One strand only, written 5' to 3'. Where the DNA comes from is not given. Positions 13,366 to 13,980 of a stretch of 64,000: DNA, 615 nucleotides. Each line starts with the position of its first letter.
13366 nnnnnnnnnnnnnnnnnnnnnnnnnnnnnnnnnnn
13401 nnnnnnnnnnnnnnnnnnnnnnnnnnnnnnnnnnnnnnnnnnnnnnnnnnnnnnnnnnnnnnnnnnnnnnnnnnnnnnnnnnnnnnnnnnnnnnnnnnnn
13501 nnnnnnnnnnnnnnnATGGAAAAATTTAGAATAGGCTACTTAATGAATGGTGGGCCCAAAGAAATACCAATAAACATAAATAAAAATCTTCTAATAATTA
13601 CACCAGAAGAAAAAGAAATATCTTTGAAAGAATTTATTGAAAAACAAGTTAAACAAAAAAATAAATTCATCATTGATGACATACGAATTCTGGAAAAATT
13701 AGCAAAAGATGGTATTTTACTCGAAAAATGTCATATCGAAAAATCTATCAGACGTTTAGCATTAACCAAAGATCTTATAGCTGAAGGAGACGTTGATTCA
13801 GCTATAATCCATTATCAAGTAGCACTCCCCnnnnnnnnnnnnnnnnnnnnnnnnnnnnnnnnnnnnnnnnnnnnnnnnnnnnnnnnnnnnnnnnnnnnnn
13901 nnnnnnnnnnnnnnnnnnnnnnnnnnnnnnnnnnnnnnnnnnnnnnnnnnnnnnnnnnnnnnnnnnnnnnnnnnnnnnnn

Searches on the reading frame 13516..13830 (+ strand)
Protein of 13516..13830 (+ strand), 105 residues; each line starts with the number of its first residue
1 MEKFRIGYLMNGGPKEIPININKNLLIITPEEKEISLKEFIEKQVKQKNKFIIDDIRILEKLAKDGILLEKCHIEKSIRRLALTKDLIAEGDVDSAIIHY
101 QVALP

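Call 9: search_protein_families(library=pfam, proteins=[window:13516-13830:+], max_evalue=1)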
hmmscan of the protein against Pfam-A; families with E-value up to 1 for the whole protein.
window:13516-13830:+ (105 aa): 2 families
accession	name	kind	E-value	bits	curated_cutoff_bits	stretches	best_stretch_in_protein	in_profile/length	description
PF18527.6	STT3_PglB_C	-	0.026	15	26.5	1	19-56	21-58/80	STT3/PglB C-terminal beta-barrel domain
PF15658.11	Latrotoxin_C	-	0.11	12.7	25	1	24-63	91-129/137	Latrotoxin C-terminal domain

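Call 10: search_protein_families(library=padloc, proteins=[window:13516-13830:+], max_evalue=10)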
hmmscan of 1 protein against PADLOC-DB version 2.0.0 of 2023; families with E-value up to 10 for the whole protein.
window:13516-13830:+ (105 aa): 0 families

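Call 12: find_encoding_contigs(protein=window:13516-13830:+, flank=5000, max_places=10)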
Protein window:13516-13830:+ (105 aa): 3 contigs read that carry it; 2 places shown.
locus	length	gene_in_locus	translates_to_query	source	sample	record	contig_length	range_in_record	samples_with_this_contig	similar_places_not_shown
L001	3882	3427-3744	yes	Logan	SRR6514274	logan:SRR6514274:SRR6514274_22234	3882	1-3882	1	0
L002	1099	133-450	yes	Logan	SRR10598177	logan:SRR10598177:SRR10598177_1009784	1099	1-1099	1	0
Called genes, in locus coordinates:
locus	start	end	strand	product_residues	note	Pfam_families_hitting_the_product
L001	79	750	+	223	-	-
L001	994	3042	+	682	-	PF17191:RecG_wedge, PF01336:tRNA_anti-codon (weak), PF04851:ResIII, PF00270:DEAD, PF00271:Helicase_C, PF22590:Cas3-like_C_2 (weak), PF19833:RecG_dom3_C (weak)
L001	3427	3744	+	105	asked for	-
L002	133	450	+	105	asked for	-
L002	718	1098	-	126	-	?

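Call 13: find_homologous_proteins(query=window:13516-13830:+, max_evalue=0.01)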
Query window:13516-13830:+ (105 aa): 1 proteins with E <= 0.01 among 4 candidates.
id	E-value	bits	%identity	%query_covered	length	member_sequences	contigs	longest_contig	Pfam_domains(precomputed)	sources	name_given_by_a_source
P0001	2.1e-59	216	100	100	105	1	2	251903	-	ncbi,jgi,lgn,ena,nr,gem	ncbi:hypothetical protein KKC17_02225 [Patescibacteria group bacterium]|nr:hypothetical protein [Pat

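Call 22: find_homologous_proteins(query=A1, max_evalue=0.01)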
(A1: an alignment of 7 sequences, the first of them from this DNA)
Query A1 (7 sequences) (105 aa, profile of the alignment): 7 proteins with E <= 0.01 among 552 candidates.
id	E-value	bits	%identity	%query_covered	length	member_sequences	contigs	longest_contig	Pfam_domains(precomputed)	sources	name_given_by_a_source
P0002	1.6e-23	101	26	50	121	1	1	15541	-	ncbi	-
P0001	2.5e-19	88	100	100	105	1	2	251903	-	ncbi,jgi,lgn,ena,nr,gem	ncbi:hypothetical protein KKC17_02225 [Patescibacteria group bacterium]|nr:hypothetical protein [Pat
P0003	1.2e-14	73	50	11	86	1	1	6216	-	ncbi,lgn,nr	ncbi:MAG: hypothetical protein HY973_01640 [Candidatus Kerfeldbacteria bacterium]|nr:hypothetical pr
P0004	3.6e-14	71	32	18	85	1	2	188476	-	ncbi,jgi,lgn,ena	ncbi:MAG: hypothetical protein WC621_00640 [Patescibacteria group bacterium]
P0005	4.0e-14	71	-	-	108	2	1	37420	-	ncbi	ncbi:MAG: hypothetical protein ABIJ81_02165 [Patescibacteria group bacterium]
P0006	5.3e-7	48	25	23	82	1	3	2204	-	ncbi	-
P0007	2.6e-5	43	-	-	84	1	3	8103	-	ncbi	-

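Call 24: find_encoding_contigs(protein=P0006, flank=4000, max_places=5)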
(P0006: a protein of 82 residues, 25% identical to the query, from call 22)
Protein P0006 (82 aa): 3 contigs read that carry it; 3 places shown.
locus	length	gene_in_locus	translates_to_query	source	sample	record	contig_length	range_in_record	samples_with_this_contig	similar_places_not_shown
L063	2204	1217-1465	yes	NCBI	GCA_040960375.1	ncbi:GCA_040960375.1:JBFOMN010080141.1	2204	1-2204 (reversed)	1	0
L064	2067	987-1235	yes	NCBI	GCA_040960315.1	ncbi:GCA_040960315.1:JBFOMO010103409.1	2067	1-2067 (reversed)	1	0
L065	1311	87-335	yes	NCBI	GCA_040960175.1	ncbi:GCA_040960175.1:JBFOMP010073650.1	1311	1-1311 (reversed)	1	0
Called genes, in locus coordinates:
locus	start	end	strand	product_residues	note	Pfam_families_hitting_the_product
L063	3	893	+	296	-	?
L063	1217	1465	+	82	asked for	-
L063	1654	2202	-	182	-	?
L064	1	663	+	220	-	?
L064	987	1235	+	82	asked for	-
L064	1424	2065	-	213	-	?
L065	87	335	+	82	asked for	-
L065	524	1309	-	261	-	?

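Call 25: find_encoding_contigs(protein=P0007, flank=4000, max_places=5)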
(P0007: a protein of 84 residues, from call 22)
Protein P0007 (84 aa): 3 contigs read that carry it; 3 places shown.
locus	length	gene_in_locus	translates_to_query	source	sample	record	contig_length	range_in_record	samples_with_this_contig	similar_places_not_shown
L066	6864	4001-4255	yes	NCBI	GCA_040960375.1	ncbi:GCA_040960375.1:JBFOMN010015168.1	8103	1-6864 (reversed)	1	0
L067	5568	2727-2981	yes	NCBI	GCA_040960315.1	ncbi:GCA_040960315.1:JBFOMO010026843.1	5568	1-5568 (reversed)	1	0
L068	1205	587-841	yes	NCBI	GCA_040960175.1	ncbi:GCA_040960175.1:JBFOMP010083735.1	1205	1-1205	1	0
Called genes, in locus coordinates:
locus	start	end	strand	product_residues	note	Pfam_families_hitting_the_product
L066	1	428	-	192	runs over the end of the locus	PF01997:Translin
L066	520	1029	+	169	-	-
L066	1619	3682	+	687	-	PF17191:RecG_wedge, PF01336:tRNA_anti-codon (weak), PF04851:ResIII, PF13604:AAA_30 (faint), PF00270:DEAD, PF00271:Helicase_C, PF19833:RecG_dom3_C (weak)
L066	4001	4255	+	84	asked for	-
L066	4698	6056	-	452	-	PF18073:Zn_ribbon_LapB (weak), PF13481:AAA_25, PF06745:ATPase, PF13191:AAA_16 (weak), PF23442:DUF7125 (weak), PF00004:AAA, PF13401:AAA_22 (weak), PF13541:ChlI (weak), +1 more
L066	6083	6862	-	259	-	?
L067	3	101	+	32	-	?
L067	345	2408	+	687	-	PF17191:RecG_wedge, PF01336:tRNA_anti-codon (weak), PF04851:ResIII, PF13604:AAA_30 (faint), PF00270:DEAD, PF00271:Helicase_C, PF19833:RecG_dom3_C (weak)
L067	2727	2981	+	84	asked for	-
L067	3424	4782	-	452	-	PF18073:Zn_ribbon_LapB (weak), PF13481:AAA_25, PF06745:ATPase, PF13191:AAA_16 (weak), PF23442:DUF7125 (weak), PF00004:AAA, PF13401:AAA_22 (weak), PF13541:ChlI (weak), +1 more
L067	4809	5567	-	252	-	?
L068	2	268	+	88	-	?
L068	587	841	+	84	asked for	-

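Call 41: predict_structure(alignment_id=A2)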
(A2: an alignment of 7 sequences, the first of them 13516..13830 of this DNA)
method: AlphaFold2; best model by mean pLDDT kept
length: 105 residues; sequences in the alignment: 7
mean_pLDDT: 54.3   pTM: 0.44
mean pLDDT of the five models: 54.3, 52.4, 51.7, 50.6, 42.1
residues with pLDDT >= 90: 0; 70-90: 14; 50-70: 51; < 50: 40
segments of 3 or more residues with pLDDT < 50: 9-12, 72-105
pLDDT, mean of each block of 10 residues (from residue 1): 55 60 59 66 65 67 66 41 37 34 39
secondary structure, 60 per line:
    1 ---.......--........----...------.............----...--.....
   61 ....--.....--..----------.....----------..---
elements in order: E4-10 E13-20 E25-27 E34-36 H37-46 E51-53 H56-64 H67-71 H86-90

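Call 42: search_protein_representatives(alignment_id=A2)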
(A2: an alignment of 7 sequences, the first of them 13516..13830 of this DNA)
Query: 7 sequences, 92 profile positions. Proteins with E-value up to 0.001 (for the whole library): 7; up to 1e-10: 4; up to 1e-30: 0. The best 7 are listed.
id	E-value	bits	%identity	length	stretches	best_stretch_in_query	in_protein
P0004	2.6e-29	117.4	-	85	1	1-92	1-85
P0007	6.5e-29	116.2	-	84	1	1-92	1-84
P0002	1.2e-26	108.9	-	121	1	1-90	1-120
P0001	2.6e-17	79.0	-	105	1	1-90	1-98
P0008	2.7e-10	56.5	-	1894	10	24-75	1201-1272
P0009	3.6e-09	52.9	-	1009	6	7-34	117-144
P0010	7.9e-07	45.4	-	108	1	5-87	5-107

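Call 48: search_protein_families(library=pfam, alignment_id=A2, max_evalue=1)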
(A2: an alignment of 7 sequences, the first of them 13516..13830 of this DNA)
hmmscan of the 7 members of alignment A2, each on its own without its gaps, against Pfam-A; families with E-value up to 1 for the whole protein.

A. member 1, window:13516-13830:+ (105 aa): 2 families
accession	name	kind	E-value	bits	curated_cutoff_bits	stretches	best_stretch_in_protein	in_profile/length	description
PF18527.6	STT3_PglB_C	-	0.026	15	26.5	1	19-56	21-58/80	STT3/PglB C-terminal beta-barrel domain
PF15658.11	Latrotoxin_C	-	0.11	12.7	25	1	24-63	91-129/137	Latrotoxin C-terminal domain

B. families by the number of members that match (of 7 scanned): 3 families
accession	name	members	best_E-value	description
PF18527.6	STT3_PglB_C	1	0.026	STT3/PglB C-terminal beta-barrel domain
PF15658.11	Latrotoxin_C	1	0.11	Latrotoxin C-terminal domain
PF10073.14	GapR_DNA-bd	1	0.19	GapR-like, DNA-binding domain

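Call 49: search_solved_structures(query=A2, max_evalue=10)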
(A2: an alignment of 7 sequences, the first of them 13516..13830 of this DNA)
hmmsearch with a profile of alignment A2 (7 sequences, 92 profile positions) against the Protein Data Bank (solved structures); distinct sequences matched with E-value up to 10: 2.
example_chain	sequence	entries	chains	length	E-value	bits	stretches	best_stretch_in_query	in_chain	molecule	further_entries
9fqr_Om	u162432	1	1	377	0.45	14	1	34-86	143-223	Cilia- and flagella-associated protein 263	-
4off_A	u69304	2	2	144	0.46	14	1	49-84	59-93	CGMP-dependent protein kinase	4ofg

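Call 76: search_protein_families(library=pfam, alignment_id=A8, max_evalue=10)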
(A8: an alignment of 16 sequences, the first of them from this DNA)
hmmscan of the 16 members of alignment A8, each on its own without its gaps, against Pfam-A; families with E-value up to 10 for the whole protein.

A. member 1, seq(105 aa): 2 families
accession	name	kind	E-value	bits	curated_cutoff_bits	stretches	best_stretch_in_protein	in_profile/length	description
PF18527.6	STT3_PglB_C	-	0.026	15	26.5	1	19-56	21-58/80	STT3/PglB C-terminal beta-barrel domain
PF15658.11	Latrotoxin_C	-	0.11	12.7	25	1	24-63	91-129/137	Latrotoxin C-terminal domain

B. families by the number of members that match (of 16 scanned): 6 families
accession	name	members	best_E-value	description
PF18527.6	STT3_PglB_C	1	0.026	STT3/PglB C-terminal beta-barrel domain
PF00398.26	RrnaAD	1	0.037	Ribosomal RNA adenine dimethylase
PF15658.11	Latrotoxin_C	1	0.11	Latrotoxin C-terminal domain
PF15884.10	QIL1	1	0.11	MICOS complex subunit MIC13, QIL1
PF13749.12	HATPase_c_4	1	0.14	Putative ATP-dependent DNA helicase recG C-terminal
PF10073.14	GapR_DNA-bd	1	0.19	GapR-like, DNA-binding domain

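Call 78: predict_structure(alignment_id=A9)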
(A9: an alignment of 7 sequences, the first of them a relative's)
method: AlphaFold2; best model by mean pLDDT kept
length: 85 residues; sequences in the alignment: 7
mean_pLDDT: 79.5   pTM: 0.59
mean pLDDT of the five models: 79.5, 77.3, 76.8, 71.9, 61.8
residues with pLDDT >= 90: 0; 70-90: 77; 50-70: 3; < 50: 5
segments of 3 or more residues with pLDDT < 50: 1-5
pLDDT, mean of each block of 10 residues (from residue 1): 54 81 83 77 84 86 86 82 82
secondary structure, 60 per line:
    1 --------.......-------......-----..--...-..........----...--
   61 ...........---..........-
elements in order: E9-15 E23-28 H42-51 E56-58 H61-71 H75-81 E82-84

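Call 82: fold_search(model_id=the predicted structure, library=pdb)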
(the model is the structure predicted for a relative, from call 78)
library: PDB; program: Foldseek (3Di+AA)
matches with E <= 10: 142; with E <= 0.001: 0
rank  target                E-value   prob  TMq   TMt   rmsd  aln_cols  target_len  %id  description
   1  1yw5                  1.4e+00  0.04  0.14  0.10  11.0        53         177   23  Peptidyl-prolyl isomerase ESS1 from Candida albicans (released 2005-04-26)
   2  7rq0_A                2.0e+00  0.05  0.25  0.17  11.9        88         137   16  HIV Integrase CORE domain in complex with 2-{2-[2-(3-{[4-(2-{[(3-{2-[3-(carboxymethyl)-5-methyl-1-benzofuran-2-yl]ethy (released 2022-08-10)
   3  6um8_A                2.1e+00  0.05  0.25  0.16  11.9        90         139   13  HIV Integrase in complex with Compound-14 (released 2020-03-04)
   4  6we7                  2.6e+00  0.05  0.28  0.20  11.8        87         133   11  HIV Integrase core domain in complex with inhibitor 3-methyl-2-{5-methyl-2-[2-(thiophen-2-yl)ethynyl]-1- benzofuran-3-yl (released 2021-04-07)
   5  5cmd_A                3.0e+00  0.06  0.24  0.29  10.7        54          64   11  Oligomer crystal structure of CC chemokine 5 (CCL5) (released 2016-04-13)
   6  2lb1_MODEL_1_A        3.2e+00  0.09  0.22  0.47   5.1        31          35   19  Structure of the second domain of human Smurf1 in complex with a human Smad1 derived peptide (released 2011-07-06)
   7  5m4u                  3.2e+00  0.07  0.28  0.08   7.9        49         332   18  ORTHORHOMBIC COMPLEX STRUCTURE OF HUMAN PROTEIN KINASE CK2 CATALYTIC SUBUNIT (ISOFORM CK2ALPHA') WITH THE INHIBITOR 4'-C (released 2017-01-18)
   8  2x6g_I                3.2e+00  0.06  0.24  0.28   9.9        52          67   15  X-ray Structure of Macrophage Inflammatory Protein-1 alpha (D27A) (released 2010-11-03)
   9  1u4r_C                3.2e+00  0.05  0.24  0.28  10.7        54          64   11  Crystal Structure of human RANTES mutant 44-AANA-47 (released 2004-11-09)
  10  4y1c_A                3.2e+00  0.03  0.25  0.16  11.8        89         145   16  Cyclic hexapeptide cyc[NdPopPKID] in complex with HIV-1 integrase core domain (released 2015-02-25)
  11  9pzg_W                3.2e+00  0.03  0.24  0.09  17.9        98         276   12  Bacterial ribosomal 2'-O-methyltransferase RsmI in complex with the small ribosomal subunit (released 2025-09-24)
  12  6vlh_A                3.2e+00  0.03  0.25  0.18  11.8        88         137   17  HIV Integrase Core domain (IN) in complex with dimer-spanning ligand (released 2021-01-27)
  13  1o6w_MODEL_1_A        3.4e+00  0.03  0.15  0.19   8.9        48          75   21  Solution Structure of the Prp40 WW Domain Pair of the Yeast Splicing Factor Prp40 (released 2002-12-04)
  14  7kgv_D                3.6e+00  0.06  0.25  0.12   4.1        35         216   20  Crystal structure of sodium-coupled neutral amino acid transporter SLC38A9 in the N-terminal plugged form (released 2020-12-23)
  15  7l1p_A                3.6e+00  0.03  0.25  0.18  11.8        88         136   17  HIV Integrase Core domain (IN) in complex with dimer-spanning ligand (released 2021-12-22)
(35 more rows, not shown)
